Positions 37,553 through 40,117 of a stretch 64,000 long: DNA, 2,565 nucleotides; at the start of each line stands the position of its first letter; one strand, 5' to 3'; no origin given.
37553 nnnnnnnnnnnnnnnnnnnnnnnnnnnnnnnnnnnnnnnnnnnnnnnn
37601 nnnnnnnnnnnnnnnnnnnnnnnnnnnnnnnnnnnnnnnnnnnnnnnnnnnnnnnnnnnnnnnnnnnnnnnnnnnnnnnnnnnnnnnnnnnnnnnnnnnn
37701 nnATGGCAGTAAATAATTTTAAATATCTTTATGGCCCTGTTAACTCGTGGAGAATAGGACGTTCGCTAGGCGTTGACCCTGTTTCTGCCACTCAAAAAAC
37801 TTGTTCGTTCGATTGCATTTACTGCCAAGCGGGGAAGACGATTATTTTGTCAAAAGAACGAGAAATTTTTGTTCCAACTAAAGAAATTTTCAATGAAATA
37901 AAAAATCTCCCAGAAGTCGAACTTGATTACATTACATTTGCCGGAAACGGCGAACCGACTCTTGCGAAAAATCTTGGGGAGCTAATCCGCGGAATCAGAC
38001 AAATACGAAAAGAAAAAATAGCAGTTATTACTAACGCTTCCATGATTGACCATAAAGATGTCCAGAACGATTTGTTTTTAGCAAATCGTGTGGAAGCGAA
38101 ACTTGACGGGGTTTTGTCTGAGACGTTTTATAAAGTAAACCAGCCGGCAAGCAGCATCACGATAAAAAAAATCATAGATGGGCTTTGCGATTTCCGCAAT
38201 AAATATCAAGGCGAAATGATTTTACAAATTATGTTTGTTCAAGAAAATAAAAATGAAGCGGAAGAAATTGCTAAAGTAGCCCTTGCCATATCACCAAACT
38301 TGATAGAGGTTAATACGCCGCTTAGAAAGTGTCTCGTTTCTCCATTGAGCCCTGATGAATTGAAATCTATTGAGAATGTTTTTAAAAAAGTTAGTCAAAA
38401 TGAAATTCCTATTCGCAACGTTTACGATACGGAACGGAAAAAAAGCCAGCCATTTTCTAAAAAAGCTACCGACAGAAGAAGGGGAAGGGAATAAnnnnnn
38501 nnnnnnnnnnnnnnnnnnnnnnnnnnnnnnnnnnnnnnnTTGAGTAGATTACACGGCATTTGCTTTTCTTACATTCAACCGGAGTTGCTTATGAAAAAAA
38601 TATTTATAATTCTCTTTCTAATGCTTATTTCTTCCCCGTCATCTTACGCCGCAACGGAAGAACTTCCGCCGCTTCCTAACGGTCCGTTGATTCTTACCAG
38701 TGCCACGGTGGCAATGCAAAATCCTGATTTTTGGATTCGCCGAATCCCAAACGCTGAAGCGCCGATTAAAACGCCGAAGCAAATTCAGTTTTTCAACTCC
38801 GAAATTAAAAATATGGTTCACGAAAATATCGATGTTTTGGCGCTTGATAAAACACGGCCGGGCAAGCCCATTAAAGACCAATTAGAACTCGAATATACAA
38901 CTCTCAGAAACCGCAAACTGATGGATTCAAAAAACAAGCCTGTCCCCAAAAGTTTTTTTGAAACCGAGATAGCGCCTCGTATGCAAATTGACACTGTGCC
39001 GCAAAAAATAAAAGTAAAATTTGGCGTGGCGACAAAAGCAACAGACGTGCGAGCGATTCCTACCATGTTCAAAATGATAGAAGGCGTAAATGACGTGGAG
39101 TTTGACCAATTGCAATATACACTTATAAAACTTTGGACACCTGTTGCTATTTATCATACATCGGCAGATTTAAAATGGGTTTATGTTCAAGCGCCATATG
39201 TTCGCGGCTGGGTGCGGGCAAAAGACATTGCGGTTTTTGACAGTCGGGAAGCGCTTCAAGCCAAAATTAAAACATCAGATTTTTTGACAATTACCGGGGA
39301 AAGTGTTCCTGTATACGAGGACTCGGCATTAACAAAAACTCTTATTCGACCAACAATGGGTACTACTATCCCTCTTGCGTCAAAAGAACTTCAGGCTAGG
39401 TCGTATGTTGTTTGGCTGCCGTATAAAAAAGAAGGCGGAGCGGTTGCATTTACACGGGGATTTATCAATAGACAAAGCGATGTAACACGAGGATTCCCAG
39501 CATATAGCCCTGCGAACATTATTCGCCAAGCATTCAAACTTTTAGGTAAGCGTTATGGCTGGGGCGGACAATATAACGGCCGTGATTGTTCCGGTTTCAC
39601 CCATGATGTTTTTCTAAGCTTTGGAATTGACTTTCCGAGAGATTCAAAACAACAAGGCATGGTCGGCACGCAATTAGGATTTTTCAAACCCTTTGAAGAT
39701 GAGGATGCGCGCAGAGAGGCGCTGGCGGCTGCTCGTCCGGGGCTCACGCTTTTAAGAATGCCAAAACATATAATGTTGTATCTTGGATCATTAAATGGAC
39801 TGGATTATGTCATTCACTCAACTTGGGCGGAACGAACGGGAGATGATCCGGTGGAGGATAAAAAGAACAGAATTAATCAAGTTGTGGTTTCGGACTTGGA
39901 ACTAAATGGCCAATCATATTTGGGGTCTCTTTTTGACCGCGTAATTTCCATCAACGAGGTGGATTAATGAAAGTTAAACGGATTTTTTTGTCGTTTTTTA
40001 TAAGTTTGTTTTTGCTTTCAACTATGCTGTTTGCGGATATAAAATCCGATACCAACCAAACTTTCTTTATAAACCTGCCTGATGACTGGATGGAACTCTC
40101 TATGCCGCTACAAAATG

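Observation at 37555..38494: Small 4-Cys ORF translationally coupled (14-nt overlap) to a stand-alone radical SAM enzyme: candidate peptide-maturase or cofactor pair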

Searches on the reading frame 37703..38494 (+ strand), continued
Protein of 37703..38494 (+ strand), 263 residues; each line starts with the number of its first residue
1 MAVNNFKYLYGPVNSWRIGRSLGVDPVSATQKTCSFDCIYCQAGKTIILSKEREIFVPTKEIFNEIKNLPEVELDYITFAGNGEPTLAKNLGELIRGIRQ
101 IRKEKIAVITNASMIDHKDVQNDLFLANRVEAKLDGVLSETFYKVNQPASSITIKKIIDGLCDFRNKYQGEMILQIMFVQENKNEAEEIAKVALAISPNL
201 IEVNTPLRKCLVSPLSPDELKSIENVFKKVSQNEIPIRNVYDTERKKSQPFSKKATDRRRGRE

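Call 15: find_encoding_contigs(protein=P0013, flank=3000, max_places=2)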
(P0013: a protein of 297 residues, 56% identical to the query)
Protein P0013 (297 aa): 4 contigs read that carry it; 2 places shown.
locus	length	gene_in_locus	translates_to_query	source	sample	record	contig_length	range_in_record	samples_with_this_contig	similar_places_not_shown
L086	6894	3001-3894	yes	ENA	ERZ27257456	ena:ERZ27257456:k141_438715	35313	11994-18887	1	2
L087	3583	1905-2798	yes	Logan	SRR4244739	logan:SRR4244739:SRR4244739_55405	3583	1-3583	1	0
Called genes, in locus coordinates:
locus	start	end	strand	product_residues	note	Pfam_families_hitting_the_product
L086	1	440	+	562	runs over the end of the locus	PF05524:PEP-utilisers_N, PF00391:PEP-utilizers, PF02896:PEP-utilizers_C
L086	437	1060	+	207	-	PF01814:Hemerythrin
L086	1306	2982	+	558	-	PF03063:Prismane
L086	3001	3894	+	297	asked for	PF04055:Radical_SAM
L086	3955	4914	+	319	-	PF02445:NadA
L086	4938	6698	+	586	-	PF00920:ILVD_EDD_N, PF24877:ILV_EDD_C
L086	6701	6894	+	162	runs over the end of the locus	PF00210:Ferritin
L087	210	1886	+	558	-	PF03063:Prismane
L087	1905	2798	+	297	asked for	PF04055:Radical_SAM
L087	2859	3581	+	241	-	?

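Call 33: predict_structure(alignment_id=A1)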
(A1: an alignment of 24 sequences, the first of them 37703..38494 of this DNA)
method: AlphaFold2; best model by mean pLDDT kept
length: 263 residues; sequences in the alignment: 24
mean_pLDDT: 88.9   pTM: 0.90
mean pLDDT of the five models: 88.9, 86.2, 83.3, 82.6, 82.1
residues with pLDDT >= 90: 165; 70-90: 80; 50-70: 15; < 50: 3
segments of 3 or more residues with pLDDT < 50: none
pLDDT, mean of each block of 10 residues (from residue 1): 72 85 88 78 65 92 93 93 90 98 96 94 98 92 86 94 98 95 96 97 82 87 97 92 81 81 59
secondary structure, 60 per line:
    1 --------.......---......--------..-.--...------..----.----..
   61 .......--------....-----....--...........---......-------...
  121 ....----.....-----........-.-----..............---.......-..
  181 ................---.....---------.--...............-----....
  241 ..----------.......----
elements in order: E9-15 E19-24 H59-67 E76-79 H91-101 E105-110 H118-124 E129-133 H139-146 H154-167 E171-177 H180-196 E200-204 H217-231 E237-239 H253-259
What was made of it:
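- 37703..38494 (+): Stand-alone radical SAM protein, 263 aa, single cluster, uncharacterised family (JGI label COG0731-type). Model pLDDT is 88.9 (call 33).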

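Call 40: fold_search(model_id=the predicted structure, library=pdb)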
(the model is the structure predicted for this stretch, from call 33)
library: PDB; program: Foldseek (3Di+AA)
matches with E <= 10: 1604; with E <= 0.001: 108
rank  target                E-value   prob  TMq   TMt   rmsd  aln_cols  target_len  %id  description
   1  8hzv_C                2.5e-10  1.00  0.64  0.38   4.5       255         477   14  The crystal structure of a Radical SAM Enzyme DesII (released 2024-07-10)
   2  8hzv_A                1.6e-09  1.00  0.63  0.37   4.5       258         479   14  The crystal structure of a Radical SAM Enzyme DesII (released 2024-07-10)
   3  2yx0                  2.6e-09  1.00  0.65  0.54   4.2       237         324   17  Crystal structure of P. horikoshii TYW1 (released 2007-10-30)
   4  8hzy_B                6.0e-09  1.00  0.61  0.37   4.5       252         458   14  The crystal structure of a Radical SAM Enzyme DesII (released 2024-07-10)
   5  3c8f                  6.4e-09  1.00  0.65  0.69   5.4       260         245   12  4Fe-4S-Pyruvate formate-lyase Activating Enzyme with partially disordered AdoMet (released 2008-10-28)
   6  6q2q_A                1.0e-08  1.00  0.62  0.57   5.9       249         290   16  Crystal structure of mouse viperin bound to uridine triphosphate and S-adenosylhomocysteine (released 2020-01-22)
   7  8hzv_D                1.3e-08  1.00  0.60  0.36   5.5       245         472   15  The crystal structure of a Radical SAM Enzyme DesII (released 2024-07-10)
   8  6q2p_A                1.7e-08  1.00  0.61  0.56   6.0       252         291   17  Crystal structure of mouse viperin bound to cytidine triphosphate and S-adenosylhomocysteine (released 2020-01-22)
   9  7jmb_A                2.0e-08  1.00  0.62  0.62   5.7       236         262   13  Crystal structure of Nitrogenase iron-molybdenum cofactor biosynthesis enzyme NifB from Methanothermobacter thermautot (released 2020-10-28)
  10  8hzv_B                2.4e-08  1.00  0.59  0.35   5.3       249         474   14  The crystal structure of a Radical SAM Enzyme DesII (released 2024-07-10)
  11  9dfn                  2.7e-08  1.00  0.59  0.56   4.5       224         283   15  X-ray crystal structure of the second viperin-like enzyme from Trichoderma virens with bound CTP and SAM (released 2025-02-19)
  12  8fo0                  2.9e-08  1.00  0.64  0.68   5.4       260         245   12  The structure of a crystallizable variant of E. coli pyruvate formate-lyase activating enzyme bound to a partially cleav (released 2023-05-24)
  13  5vsl_A                4.6e-08  1.00  0.64  0.64   3.9       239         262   15  Crystal structure of viperin with bound [4Fe-4S] cluster and S-adenosylhomocysteine (SAH) (released 2017-06-14)
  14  6y1x_A                4.9e-08  1.00  0.61  0.64   4.7       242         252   14  X-ray structure of the radical SAM protein NifB, a key nitrogenase maturating enzyme (released 2020-06-17)
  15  6q2p_B                5.2e-08  1.00  0.62  0.57   5.9       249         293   16  Crystal structure of mouse viperin bound to cytidine triphosphate and S-adenosylhomocysteine (released 2020-01-22)
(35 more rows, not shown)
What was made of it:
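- Closest known: Minimal single-cluster rSAM enzymes: PFL-AE/NrdG activases, TYW1. Same: Foldseek TM 0.6-0.65 to DesII, TYW1, PFL-AE, viperin and NifB (call 40).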

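Call 56: search_protein_families(library=pfam, alignment_id=A4, max_evalue=0.00001)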
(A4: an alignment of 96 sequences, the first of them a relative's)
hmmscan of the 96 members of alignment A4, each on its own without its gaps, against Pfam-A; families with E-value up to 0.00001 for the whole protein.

A. member 1, L001:3364-3822:+ (153 aa): 1 family
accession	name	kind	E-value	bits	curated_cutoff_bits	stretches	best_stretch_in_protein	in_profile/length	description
PF02082.26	Rrf2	-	5.8e-31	107.8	30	1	12-140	1-131/132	Iron-dependent Transcriptional regulator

B. families by the number of members that match (of 96 scanned): 120 families (the first 25 are shown)
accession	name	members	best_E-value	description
PF10609.15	ParA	16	8.4e-100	NUBPL iron-transfer P-loop NTPase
PF01656.29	CbiA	15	7.9e-18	CobQ/CobB/MinD/ParA nucleotide binding domain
PF13614.12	AAA_31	12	5.2e-12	AAA domain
PF00753.33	Lactamase_B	8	6.9e-26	Metallo-beta-lactamase superfamily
PF00037.32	Fer4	7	1.6e-13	4Fe-4S binding domain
PF12837.12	Fer4_6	7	1.9e-12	4Fe-4S binding domain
PF12706.13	Lactamase_B_2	7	9.5e-11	Beta-lactamase superfamily domain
PF12838.12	Fer4_7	7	2.2e-10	4Fe-4S dicluster domain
PF14697.11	Fer4_21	6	2.5e-10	4Fe-4S dicluster domain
PF13187.11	Fer4_9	6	5.7e-10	4Fe-4S dicluster domain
PF13237.11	Fer4_10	6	1.1e-09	4Fe-4S dicluster domain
PF07992.20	Pyr_redox_2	5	1.4e-62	Pyridine nucleotide-disulphide oxidoreductase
PF02374.21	ArsA_ATPase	5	8.3e-09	Anion-transporting ATPase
PF13484.11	Fer4_16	5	1.9e-07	4Fe-4S double cluster binding domain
PF13597.11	NRDD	4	6.5e-206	Anaerobic ribonucleoside-triphosphate reductase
PF04055.27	Radical_SAM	3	1.9e-19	Radical SAM superfamily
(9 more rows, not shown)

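Call 80: search_protein_families(library=padloc, proteins=[window:37703-38491:+], max_evalue=0.01)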
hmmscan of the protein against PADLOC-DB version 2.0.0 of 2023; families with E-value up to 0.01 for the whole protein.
window:37703-38491:+ (263 aa): 3 families
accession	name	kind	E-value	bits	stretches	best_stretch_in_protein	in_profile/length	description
PDLC02903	pVip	-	1.7e-09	35.6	1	32-198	8-163/257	Viperins not associated with kinases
PDLC02904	pVip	-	2.9e-09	34.8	1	32-203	11-172/262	Viperins associated with kinases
PDLC02905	pVip-kinase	-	6.9e-05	20.3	1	32-119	190-276/474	Viperin-kinase fusion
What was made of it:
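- On Prokaryotic viperin (pVip): PADLOC pVip scores only 35 bits (call 80).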

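Call 85: search_protein_families(library=pfam, proteins=[L012:2954-3829:+, L012:4777-5250:+, L003:4346-5308:+, L006:2493-2963:+, L005:760-1086:+, L051:3656-3946:+, L067:4792-5424:+, L079:4889-5515:+, L001:4885-5841:+], max_evalue=0.001)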
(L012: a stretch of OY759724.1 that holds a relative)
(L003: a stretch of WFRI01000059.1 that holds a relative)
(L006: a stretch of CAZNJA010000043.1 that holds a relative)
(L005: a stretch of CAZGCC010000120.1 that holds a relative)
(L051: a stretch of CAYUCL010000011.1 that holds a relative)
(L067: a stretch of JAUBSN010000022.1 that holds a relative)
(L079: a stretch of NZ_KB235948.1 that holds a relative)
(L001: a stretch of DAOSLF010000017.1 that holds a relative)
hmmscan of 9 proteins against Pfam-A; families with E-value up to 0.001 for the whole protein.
L012:2954-3829:+ (292 aa): 11 families
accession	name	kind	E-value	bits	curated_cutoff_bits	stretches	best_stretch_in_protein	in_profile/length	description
PF10609.15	ParA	-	3.1e-99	331.8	27.1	1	30-276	1-245/246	NUBPL iron-transfer P-loop NTPase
PF01656.29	CbiA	-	4e-14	53.1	25.4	1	35-256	1-125/125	CobQ/CobB/MinD/ParA nucleotide binding domain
PF13614.12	AAA_31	-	5.8e-10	39.8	27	1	37-88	6-56/177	AAA domain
PF02374.21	ArsA_ATPase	-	1.1e-07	31.8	24.3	1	34-108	2-67/305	Anion-transporting ATPase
PF09140.17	MipZ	-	5.8e-06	26.2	20.7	1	36-85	4-53/262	ATPase MipZ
PF00142.24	Fer4_NifH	-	2.1e-05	24.6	25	0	36-70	3-37/271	4Fe-4S iron sulfur cluster binding proteins, NifH/frxC family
PF20720.3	nSTAND3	-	3.4e-05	24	27.2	1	32-64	16-48/155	Novel STAND NTPase 3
PF25199.1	nSTAND_NTPase5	-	0.00015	22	34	1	23-70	27-79/145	Novel STAND NTPase 5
PF13500.12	AAA_26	-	0.00021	21.6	27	0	34-66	2-34/198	AAA domain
PF13481.12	AAA_25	-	0.00031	20.8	27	1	31-64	29-63/195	AAA domain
PF03796.21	DnaB_C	-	0.00037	20.4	27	0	32-78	18-65/255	DnaB-like helicase C terminal domain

L012:4777-5250:+ (158 aa): 1 family
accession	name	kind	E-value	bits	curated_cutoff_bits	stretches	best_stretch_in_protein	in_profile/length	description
PF01327.26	Pep_deformylase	-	2.3e-47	160.9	22.8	1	4-144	2-150/156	Polypeptide deformylase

L003:4346-5308:+ (321 aa): 1 family
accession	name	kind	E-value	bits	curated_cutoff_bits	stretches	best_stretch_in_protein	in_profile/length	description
PF01937.24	ARMT1-like_dom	-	2.7e-66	224.3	25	1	4-298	2-310/311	Damage-control phosphatase ARMT1-like domain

L006:2493-2963:+ (157 aa): 1 family
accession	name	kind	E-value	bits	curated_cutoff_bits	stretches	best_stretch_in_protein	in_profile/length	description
PF01327.26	Pep_deformylase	-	1.7e-44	151.6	22.8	1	9-151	2-152/156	Polypeptide deformylase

L005:760-1086:+ (109 aa): 1 family
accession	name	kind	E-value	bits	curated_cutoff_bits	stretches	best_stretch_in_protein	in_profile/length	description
PF00226.36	DnaJ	-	1.6e-12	47.8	27.8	1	19-70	5-54/63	DnaJ domain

L051:3656-3946:+ (97 aa): 1 family
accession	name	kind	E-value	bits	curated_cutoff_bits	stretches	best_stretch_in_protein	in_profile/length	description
PF00226.36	DnaJ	-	5.5e-12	46.1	27.8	1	12-61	4-54/63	DnaJ domain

L067:4792-5424:+ (211 aa): 2 families
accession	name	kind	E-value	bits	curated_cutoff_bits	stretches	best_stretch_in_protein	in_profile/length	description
PF13353.11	Fer4_12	-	2.8e-37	128.5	22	1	31-168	1-137/137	4Fe-4S single cluster domain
PF04055.27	Radical_SAM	-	1.9e-05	25.3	29.5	1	40-120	2-80/166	Radical SAM superfamily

L079:4889-5515:+ (209 aa): 2 families
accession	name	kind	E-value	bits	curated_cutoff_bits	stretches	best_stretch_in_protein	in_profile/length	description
PF13353.11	Fer4_12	-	5.2e-36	124.4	22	1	31-168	1-137/137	4Fe-4S single cluster domain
PF04055.27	Radical_SAM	-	5.8e-06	27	29.5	1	41-119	3-88/166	Radical SAM superfamily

L001:4885-5841:+ (319 aa): 1 family
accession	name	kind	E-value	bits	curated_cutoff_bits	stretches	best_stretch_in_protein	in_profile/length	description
PF02445.21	NadA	-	1.3e-119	399.2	27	1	15-308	1-294/295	Quinolinate synthetase A protein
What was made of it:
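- Closest known: 'CKWY' 67-aa four-Cys proteins. Different: The context also differs: Mrp/NBP35 - CKWY - rSAM - deformylase/ARMT1 (call 85).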

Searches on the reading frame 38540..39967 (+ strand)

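Call 3: search_protein_families(library=pfam, proteins=[window:38540-39967:+], max_evalue=0.1)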
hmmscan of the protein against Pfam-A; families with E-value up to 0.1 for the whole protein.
window:38540-39967:+ (475 aa): 2 families
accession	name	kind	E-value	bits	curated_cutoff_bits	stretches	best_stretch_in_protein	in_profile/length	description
PF12913.13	SH3_6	-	1.1e-14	54.1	27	1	184-226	11-53/53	SH3 domain (SH3b1 type)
PF00877.26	NLPC_P60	-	3.1e-10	40.4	23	1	336-418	1-75/105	NlpC/P60 family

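Call 4: search_protein_families(library=ncbifam, proteins=[window:38540-39967:+], max_evalue=0.1)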
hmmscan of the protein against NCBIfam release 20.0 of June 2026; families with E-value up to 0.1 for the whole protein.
window:38540-39967:+ (475 aa): 4 families
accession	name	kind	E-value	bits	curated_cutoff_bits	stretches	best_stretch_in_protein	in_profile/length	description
NF010495.0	PRK13914.1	equivalog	1.4e-07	30.9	647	1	323-375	365-418/481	invasion associated endopeptidase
NF008096.1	PRK10838.1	equivalog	0.00096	19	186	1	327-379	71-125/189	bifunctional murein DD-endopeptidase/murein LD-carboxypeptidase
NF038345.1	wall_hydro_RipC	exception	0.0021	17.5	425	1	320-371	247-299/362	peptidoglycan hydrolase RipC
NF033742.1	NlpC_p60_RipB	exception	0.09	12.4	335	0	344-417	111-173/206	NlpC/P60 family peptidoglycan endopeptidase RipB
